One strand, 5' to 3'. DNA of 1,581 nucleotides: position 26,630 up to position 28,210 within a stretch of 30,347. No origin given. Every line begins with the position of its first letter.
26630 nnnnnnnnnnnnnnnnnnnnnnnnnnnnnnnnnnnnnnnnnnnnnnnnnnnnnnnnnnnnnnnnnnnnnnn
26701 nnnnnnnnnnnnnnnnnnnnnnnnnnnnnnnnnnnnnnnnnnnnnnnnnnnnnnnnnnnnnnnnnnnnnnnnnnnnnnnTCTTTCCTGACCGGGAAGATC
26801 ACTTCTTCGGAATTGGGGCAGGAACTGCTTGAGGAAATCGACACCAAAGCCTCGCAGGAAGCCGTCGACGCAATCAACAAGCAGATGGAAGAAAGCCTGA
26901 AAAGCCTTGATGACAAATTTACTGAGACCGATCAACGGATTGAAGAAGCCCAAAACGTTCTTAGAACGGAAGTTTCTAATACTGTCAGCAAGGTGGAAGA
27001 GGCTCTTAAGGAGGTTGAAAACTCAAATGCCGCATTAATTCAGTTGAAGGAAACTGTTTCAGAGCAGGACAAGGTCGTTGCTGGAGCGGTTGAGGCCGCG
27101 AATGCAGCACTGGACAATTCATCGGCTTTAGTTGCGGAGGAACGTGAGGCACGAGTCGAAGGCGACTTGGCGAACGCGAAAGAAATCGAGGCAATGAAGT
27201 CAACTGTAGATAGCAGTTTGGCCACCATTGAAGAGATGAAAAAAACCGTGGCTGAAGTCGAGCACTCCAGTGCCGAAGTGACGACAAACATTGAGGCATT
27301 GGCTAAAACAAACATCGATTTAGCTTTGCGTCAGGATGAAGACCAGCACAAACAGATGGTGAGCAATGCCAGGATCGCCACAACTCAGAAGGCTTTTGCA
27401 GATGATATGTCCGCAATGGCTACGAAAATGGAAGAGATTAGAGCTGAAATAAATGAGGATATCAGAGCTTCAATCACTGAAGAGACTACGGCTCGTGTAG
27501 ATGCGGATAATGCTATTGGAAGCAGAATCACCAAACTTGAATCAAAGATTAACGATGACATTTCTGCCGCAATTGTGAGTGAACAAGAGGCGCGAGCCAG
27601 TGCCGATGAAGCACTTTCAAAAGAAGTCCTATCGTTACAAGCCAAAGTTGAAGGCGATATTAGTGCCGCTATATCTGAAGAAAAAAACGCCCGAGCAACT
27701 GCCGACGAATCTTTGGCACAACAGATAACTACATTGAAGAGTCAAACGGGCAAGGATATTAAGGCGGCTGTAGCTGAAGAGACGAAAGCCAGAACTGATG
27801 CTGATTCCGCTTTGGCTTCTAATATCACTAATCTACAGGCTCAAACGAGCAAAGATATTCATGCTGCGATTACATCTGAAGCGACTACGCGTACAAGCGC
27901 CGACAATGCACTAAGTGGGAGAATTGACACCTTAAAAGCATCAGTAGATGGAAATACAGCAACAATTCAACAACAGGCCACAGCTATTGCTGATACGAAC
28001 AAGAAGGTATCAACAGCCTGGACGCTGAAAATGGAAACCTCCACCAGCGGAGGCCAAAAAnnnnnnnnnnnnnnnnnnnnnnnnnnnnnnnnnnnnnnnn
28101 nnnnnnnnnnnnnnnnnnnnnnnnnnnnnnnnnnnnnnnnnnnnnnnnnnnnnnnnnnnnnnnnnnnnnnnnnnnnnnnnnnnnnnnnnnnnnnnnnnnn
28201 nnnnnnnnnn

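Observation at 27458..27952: Five tandem 33-residue repeats in the J-like central fibre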

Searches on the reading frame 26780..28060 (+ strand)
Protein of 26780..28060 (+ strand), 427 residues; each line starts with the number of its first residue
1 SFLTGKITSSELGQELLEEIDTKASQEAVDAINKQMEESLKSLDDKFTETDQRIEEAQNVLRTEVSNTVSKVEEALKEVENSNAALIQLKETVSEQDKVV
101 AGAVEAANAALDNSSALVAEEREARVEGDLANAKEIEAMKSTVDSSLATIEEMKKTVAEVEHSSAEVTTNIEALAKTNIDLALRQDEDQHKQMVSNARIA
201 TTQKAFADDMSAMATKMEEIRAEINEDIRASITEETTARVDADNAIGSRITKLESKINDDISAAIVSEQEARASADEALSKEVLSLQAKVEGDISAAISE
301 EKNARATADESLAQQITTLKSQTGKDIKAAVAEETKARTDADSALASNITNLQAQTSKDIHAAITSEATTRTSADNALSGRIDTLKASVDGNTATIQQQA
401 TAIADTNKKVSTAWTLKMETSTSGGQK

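Call 13: search_solved_structures(query=window:26780-28060:+, max_evalue=1, show_alignments=2)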
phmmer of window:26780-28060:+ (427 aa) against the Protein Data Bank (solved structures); distinct sequences matched with E-value up to 1: 20.
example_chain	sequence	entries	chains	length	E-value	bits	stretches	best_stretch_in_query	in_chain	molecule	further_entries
9l9p_S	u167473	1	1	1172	3.2e-10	43.7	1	190-362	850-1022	Putative tail fiber protein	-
25vf_A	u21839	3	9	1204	3.4e-08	37.1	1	296-424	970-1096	F2-pyocin-tail-fiber | tail fiber protein of F2-pyocin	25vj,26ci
9ze4_N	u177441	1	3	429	4.2e-08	36.8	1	218-326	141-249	Tip attachment protein J central straight fiber domain-containing protein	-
1rv0_I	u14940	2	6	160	0.2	14.8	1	20-115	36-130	hemagglutinin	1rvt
6r17_A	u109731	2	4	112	0.21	14.7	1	27-91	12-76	Synaptonemal complex central element protein 2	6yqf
36qu_M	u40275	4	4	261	0.51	13.5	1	35-90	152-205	V-type proton ATPase subunit D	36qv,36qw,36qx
3hto_B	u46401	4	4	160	0.59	13.3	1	20-113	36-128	Hemagglutinin HA2 chain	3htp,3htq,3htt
1ruy_I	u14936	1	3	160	0.6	13.3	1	20-114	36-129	hemagglutinin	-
9c0x_B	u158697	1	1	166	0.69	13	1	20-115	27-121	Hemagglutinin HA2 subunit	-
1ruz_I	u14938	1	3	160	0.72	13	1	20-114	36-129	hemagglutinin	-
6hjn_B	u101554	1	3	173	0.74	13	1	20-113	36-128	Hemagglutinin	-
6hjp_B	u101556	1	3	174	0.75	12.9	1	20-113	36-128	Hemagglutinin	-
8txm_B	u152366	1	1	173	0.78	12.9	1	20-115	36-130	Hemagglutinin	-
7mem_D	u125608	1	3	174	0.79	12.9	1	20-115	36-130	Hemagglutinin HA2 chain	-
6wj1_B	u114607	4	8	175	0.8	12.9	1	20-115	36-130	Hemagglutinin HA2 chain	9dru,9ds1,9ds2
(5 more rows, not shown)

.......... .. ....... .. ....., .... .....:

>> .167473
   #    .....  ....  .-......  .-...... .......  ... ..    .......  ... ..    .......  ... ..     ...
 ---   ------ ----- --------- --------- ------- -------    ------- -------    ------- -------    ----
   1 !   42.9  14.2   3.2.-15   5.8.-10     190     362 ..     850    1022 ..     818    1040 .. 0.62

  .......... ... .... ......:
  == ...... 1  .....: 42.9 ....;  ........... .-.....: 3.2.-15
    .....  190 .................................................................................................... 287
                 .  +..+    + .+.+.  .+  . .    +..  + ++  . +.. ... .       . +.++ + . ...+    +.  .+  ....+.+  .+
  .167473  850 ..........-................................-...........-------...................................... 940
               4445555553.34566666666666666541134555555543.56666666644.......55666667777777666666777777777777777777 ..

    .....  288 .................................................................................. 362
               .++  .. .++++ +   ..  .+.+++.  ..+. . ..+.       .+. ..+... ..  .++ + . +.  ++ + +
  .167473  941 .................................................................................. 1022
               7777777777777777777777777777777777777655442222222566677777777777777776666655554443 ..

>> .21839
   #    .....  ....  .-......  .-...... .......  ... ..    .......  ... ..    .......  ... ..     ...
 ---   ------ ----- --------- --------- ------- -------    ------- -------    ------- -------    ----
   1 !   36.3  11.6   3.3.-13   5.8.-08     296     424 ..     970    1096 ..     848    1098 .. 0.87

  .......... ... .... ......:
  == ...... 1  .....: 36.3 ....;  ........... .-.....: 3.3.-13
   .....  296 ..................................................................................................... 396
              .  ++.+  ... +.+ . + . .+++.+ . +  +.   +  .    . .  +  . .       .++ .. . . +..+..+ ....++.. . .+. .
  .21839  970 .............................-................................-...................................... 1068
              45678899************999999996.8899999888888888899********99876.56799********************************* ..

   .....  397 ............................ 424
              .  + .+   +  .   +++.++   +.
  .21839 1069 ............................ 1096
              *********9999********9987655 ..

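Call 74: search_protein_families(library=ncbifam, proteins=[window:26849-28006:+], max_evalue=0.1)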
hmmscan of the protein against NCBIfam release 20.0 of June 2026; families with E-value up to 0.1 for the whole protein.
window:26849-28006:+ (386 aa): 0 families

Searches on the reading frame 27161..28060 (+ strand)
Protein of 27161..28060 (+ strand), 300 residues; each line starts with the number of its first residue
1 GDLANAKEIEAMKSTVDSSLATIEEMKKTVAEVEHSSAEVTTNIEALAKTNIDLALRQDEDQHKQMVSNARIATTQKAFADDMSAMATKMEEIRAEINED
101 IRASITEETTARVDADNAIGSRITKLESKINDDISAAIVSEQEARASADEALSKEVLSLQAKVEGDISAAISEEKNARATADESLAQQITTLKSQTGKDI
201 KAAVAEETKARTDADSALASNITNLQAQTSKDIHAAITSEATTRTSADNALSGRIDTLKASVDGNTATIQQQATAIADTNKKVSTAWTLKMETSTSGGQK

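Call 6: search_protein_families(library=phrogs, proteins=[window:27200-28000:+], max_evalue=0.01)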
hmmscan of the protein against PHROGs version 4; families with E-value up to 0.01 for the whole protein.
window:27200-28000:+ (267 aa): 6 families
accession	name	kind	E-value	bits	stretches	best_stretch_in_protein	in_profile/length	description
phrog_496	-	tail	2.7e-38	133.1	3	2-85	148-230/769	tail fiber protein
phrog_5269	-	unknown function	1.5e-15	58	2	205-267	173-236/564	-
phrog_37064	-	tail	1.6e-12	47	1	3-182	833-1025/1491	tail fiber protein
phrog_2589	-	tail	6.7e-09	33.7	2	188-267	3396-3474/3686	tail protein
phrog_37959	-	unknown function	0.0026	19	0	65-120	6-59/84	-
phrog_6122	-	unknown function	0.0075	16.7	0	222-258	180-216/290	-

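Call 11: search_dna_similar(query=window:27161-28060:+, collection=phages, mode=protein, max_rows=40, rows=spread)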
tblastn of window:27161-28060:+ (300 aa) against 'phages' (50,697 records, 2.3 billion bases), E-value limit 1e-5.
Records with a match: 138; places in all: 179; records where one place covers at least 80% of the query: 18.
Best place of each record, by identity: 80-90% 2; 60-80% 2; <60% 134.
By first word of the organism name: Klebsiella 39; Vibrio 31; Pseudomonas 16; Escherichia 13; Aeromonas 10; Cronobacter 5; Burkholderia 4; Stenotrophomonas 3; Salmonella 2; Psychrobacter 2; and 12 more.
By host as written in the record: Klebsiella pneumoniae K61 10; Vibrio anguillarum strain BA35 10; Aeromonas hydrophila 9; - 8; Raoultella planticola K53 (synonym: Klebsiella planticola) 8; Raoultella planticola K48 (synonym: Klebsiella planticola) 8; Klebsiella pneumoniae K62 6; Vibrio anguillarum BA35 6; and 46 more.
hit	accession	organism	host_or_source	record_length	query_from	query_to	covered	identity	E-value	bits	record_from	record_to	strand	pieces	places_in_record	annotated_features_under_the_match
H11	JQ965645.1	Salmonella phage SSU5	Salmonella enterica subsp. enterica ...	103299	1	300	100%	83.3%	3e-147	462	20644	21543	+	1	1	putative phage tail protein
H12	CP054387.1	Escherichia phage CMS-2020a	Escherichia coli strain SCU-175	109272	2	259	86%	59.3%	5e-89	295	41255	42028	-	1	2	record has no annotation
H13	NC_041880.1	Pseudomonas phage phiPMW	Pseudomonas putida PpG1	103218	2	297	99%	30.5%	6e-14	78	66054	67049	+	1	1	tail protein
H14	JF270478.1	Psychrobacter phage Psymv2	Psychrobacter sp. MV2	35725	103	265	54%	46.0%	3e-22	102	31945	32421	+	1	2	phage tail fiber host specificity protein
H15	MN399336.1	Edwardsiella phage vB_EtaM_ET-ABTNL-9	Edwardsiella tarda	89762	1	265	88%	27.6%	3e-8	61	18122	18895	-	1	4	tail fiber host specificity protein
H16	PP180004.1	Escherichia phage mEp044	Escherichia coli K-12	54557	24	297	91%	25.5%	2e-7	58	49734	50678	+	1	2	host specificity protein J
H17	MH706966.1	Enterobacteria phage mEp021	Escherichia coli str. K-12 substr. W3110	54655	24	297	91%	25.1%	1e-8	62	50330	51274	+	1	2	tail fiber host-specificity protein J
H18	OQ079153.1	Vibrio phage Fayden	Vibrio harveyi BAA-1116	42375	103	265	54%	41.7%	5e-17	87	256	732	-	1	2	hypothetical protein; FAYDEN_58; gp58; circularly permutated genome; ...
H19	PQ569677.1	Klebsiella phage vB_Kpn_K50_evo36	Klebsiella pneumoniae K62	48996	25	240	72%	30.8%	5e-7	57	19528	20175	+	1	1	tail protein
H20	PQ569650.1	Klebsiella phage vB_Kpl_K50_evo11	Raoultella planticola K48 (synonym: ...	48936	25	240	72%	30.8%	6e-7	57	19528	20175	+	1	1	tail protein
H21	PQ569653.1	Klebsiella phage vB_Kpl_K50_evo14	Raoultella planticola K48 (synonym: ...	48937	25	240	72%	30.8%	6e-7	57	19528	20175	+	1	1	tail protein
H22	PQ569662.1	Klebsiella phage vB_Kpl_K50_evo22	Raoultella planticola K53 (synonym: ...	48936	25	240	72%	30.8%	6e-7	57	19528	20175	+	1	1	tail protein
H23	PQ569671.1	Klebsiella phage vB_Kpn_K50_evo30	Klebsiella pneumoniae K61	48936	25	240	72%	30.8%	6e-7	57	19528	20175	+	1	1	tail protein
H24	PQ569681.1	Klebsiella phage vB_Kpn_K50_evo4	Klebsiella pneumoniae K28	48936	25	240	72%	30.8%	6e-7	57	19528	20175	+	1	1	tail protein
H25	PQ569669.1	Klebsiella phage vB_Kpn_K50_evo29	Klebsiella pneumoniae K61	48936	25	240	72%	30.8%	6e-7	57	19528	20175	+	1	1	tail protein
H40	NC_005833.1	Escherichia phage T1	-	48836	79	227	50%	35.4%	5e-10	66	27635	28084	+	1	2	tail protein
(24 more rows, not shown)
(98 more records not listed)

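Call 34: get_annotated_region(hit=H40, flank=5000)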
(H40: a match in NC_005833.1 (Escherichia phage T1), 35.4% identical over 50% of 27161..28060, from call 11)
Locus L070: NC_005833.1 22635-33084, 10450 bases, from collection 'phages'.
description: Escherichia phage T1, complete genome.
organism: Escherichia phage T1 (NCBI taxid 2492962)
taxonomy: Viruses; Duplodnaviria; Heunggongvirae; Uroviricota; Caudoviricetes; Drexlerviridae; Tunavirinae; Tunavirus; Tunavirus T1
host: -; source: -; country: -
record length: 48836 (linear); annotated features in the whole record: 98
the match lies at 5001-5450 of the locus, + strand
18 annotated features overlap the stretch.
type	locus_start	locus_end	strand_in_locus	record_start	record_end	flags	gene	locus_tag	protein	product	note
CDS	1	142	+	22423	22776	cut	-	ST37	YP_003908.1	minor tail protein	similar to Bacteriophage N15 gp17 (NP_046912)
regulatory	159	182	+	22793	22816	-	-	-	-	terminator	rho-independent transcriptional termination site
CDS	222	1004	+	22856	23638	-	-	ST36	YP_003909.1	minor tail protein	similar to Bacteriophage N15 gp18 (NP_046913)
CDS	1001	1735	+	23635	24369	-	-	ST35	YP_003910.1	minor tail protein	similar to Bacteriophage N15 gp19 (NP_046914)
CDS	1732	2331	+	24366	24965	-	-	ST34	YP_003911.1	tail protein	similar to Yersinia pestis putative phage tail assembly protein NP_405677 and Bacteriophage N15 gp20 (NP_046915)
regulatory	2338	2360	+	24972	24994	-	-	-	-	terminator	rho-independent transcriptional termination site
CDS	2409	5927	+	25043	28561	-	-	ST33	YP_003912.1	tail protein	similar to Bacteriophage N15 gp21 (NP_046916) and Enterobacteria phage HK022 gp24 (NP_037684)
regulatory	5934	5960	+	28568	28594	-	-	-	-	terminator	rho-independent transcriptional termination site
CDS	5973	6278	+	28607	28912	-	-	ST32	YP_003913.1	outer membrane protein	similar to Bacteriophage N15 gp22 (NP_046917) and Enterobacteria phage HK022 hypothetical protein NP_597886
CDS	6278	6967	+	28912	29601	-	-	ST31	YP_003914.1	membrane associated protein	similar to Bacteriophage N15 gp23 (NP_046918) and Enterobacteria phage HK022 hypothetical protein NP_597887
regulatory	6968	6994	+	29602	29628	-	-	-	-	terminator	rho-independent transcriptional termination site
CDS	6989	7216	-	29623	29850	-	-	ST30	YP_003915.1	Cor superinfection exclusion protein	similar to Bacteriophage N15 Cor protein (NP_044919)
CDS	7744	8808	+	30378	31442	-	-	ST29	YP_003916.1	exonuclease VIII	similar to putative RecE and Legionella pneumophila protein CAC33454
CDS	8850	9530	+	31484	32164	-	-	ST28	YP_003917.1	Erf-like ssDNA annealing protein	similar to Bacteriophage mv4 orf244 (AF182207_4) protein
CDS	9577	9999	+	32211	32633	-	-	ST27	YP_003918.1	hypothetical protein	-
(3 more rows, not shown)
